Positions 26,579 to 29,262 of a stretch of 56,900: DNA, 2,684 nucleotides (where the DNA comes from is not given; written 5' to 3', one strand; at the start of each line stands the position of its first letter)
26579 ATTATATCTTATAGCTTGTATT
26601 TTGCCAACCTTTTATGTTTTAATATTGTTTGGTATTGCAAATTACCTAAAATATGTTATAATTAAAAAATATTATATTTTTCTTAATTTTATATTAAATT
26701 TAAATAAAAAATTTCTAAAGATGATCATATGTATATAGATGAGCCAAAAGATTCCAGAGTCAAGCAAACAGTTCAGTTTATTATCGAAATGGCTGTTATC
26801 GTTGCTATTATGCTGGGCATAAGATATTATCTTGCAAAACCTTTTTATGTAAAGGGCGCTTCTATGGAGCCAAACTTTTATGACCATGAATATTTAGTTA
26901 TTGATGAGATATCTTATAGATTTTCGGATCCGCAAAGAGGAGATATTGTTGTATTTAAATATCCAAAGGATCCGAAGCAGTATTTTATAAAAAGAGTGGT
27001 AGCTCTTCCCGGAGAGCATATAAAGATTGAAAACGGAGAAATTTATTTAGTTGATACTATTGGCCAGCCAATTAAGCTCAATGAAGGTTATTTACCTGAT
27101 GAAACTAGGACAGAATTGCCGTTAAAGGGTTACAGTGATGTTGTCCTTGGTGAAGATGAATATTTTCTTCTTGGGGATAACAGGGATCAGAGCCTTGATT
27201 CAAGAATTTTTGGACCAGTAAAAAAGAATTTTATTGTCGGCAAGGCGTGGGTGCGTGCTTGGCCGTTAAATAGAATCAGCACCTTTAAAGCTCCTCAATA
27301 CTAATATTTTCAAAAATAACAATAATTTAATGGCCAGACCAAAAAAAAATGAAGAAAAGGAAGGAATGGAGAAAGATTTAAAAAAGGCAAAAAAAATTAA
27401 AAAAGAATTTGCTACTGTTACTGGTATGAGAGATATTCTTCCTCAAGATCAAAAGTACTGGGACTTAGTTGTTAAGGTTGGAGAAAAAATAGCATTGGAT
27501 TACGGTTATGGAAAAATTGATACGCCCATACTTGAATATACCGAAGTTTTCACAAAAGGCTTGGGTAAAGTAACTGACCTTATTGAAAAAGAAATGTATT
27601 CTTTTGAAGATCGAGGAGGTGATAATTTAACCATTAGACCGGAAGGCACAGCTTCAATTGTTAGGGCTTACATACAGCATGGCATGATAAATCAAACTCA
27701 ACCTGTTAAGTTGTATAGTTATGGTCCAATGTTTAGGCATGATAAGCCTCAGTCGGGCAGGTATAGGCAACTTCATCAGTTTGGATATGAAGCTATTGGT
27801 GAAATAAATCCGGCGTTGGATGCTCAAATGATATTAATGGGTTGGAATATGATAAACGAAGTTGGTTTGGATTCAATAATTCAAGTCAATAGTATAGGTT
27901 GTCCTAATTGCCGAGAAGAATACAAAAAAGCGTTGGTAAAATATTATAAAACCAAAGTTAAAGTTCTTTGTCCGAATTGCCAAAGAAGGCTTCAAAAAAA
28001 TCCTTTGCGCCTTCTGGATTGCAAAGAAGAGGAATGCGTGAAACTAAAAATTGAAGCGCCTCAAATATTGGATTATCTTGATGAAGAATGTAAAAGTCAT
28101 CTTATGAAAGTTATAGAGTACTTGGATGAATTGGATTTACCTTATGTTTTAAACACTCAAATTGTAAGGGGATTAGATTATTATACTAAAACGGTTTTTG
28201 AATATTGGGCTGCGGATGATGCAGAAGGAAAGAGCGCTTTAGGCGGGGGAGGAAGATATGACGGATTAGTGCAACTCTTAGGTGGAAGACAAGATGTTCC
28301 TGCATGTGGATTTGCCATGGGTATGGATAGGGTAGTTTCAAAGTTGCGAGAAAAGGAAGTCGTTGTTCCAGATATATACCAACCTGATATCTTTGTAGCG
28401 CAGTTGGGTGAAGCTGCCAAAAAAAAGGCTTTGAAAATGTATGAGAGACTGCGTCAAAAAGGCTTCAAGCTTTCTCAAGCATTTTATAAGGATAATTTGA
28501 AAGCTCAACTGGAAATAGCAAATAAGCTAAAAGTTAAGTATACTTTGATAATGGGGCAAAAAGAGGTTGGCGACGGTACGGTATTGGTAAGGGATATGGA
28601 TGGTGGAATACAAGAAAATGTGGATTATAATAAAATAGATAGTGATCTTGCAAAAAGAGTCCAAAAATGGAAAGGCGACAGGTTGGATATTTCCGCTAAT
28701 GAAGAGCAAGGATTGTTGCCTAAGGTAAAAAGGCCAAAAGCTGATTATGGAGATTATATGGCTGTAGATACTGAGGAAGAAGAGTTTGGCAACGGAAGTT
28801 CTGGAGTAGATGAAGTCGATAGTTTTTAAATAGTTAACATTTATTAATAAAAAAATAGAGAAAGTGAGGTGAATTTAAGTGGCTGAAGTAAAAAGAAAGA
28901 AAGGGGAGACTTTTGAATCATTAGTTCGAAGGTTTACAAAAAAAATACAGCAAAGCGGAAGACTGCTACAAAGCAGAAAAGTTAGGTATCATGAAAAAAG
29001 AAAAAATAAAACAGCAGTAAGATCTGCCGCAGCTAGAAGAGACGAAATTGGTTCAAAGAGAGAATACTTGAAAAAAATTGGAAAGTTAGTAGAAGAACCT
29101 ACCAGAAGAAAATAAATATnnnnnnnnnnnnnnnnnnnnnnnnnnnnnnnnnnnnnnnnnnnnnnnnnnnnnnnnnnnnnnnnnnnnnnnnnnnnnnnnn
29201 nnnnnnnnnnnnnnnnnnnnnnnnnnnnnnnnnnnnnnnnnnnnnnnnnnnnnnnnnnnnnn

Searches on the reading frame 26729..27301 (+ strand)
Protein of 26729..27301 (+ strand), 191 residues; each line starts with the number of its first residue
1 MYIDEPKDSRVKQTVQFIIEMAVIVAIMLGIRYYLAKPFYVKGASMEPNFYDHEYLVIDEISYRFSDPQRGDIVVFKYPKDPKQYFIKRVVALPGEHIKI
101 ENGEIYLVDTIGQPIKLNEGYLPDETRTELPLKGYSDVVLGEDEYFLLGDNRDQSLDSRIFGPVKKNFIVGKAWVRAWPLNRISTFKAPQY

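Call 9: search_protein_families(library=pfam, proteins=[window:26729-27301:+], max_evalue=0.01)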
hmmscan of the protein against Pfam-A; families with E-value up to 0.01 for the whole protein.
window:26729-27301:+ (191 aa): 2 families
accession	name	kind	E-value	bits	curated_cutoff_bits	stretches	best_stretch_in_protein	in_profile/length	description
PF10502.14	Peptidase_S26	-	9.6e-45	153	22.9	1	16-178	3-168/168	Signal peptidase, peptidase S26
PF00717.28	Peptidase_S24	-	4.8e-06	26.7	23.3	1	40-100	39-91/116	Peptidase S24-like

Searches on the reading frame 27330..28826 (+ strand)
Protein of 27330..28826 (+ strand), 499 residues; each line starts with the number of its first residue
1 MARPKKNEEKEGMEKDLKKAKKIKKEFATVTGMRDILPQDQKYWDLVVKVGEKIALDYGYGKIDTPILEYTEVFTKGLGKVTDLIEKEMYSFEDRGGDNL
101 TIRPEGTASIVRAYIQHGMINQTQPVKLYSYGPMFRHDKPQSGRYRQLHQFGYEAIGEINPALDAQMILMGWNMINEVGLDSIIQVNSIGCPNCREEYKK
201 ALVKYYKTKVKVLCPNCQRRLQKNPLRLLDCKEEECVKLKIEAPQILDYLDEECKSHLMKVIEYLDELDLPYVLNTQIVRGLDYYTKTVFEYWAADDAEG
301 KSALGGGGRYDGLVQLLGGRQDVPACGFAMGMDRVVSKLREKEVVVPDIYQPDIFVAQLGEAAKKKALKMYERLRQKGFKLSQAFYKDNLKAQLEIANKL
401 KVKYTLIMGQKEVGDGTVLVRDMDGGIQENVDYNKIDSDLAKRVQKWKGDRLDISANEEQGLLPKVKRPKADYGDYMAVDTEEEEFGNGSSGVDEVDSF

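Call 9: search_protein_families(library=pfam, proteins=[window:27330-28826:+], max_evalue=0.01)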
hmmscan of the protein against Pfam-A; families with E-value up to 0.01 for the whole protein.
window:27330-28826:+ (499 aa): 4 families
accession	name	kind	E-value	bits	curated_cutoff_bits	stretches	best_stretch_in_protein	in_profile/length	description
PF13393.11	tRNA-synt_His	-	9.2e-39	133.9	25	1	32-335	1-308/308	Histidyl-tRNA synthetase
PF00587.30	tRNA-synt_2b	-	2.3e-12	47.8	29.3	1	90-336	1-172/179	tRNA synthetase class II core domain (G, H, P, S and T)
PF03129.25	HGTP_anticodon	-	2.1e-10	41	21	1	354-436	2-87/94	Anticodon binding domain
PF14570.12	zf-RING_4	-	0.0088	16.3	27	0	184-199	33-48/48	RING/Ubox like zinc-binding domain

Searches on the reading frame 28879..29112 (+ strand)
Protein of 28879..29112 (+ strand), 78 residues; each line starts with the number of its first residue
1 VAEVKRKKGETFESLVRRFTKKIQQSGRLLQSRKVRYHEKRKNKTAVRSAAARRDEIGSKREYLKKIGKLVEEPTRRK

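Call 9: search_protein_families(library=pfam, proteins=[window:28879-29112:+], max_evalue=0.01)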
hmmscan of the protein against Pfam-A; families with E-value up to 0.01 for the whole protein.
window:28879-29112:+ (78 aa): 1 family
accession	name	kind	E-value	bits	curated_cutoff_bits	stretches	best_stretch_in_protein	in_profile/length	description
PF01165.25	Ribosomal_S21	-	1.3e-05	25.3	27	1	3-54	1-52/55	Ribosomal protein S21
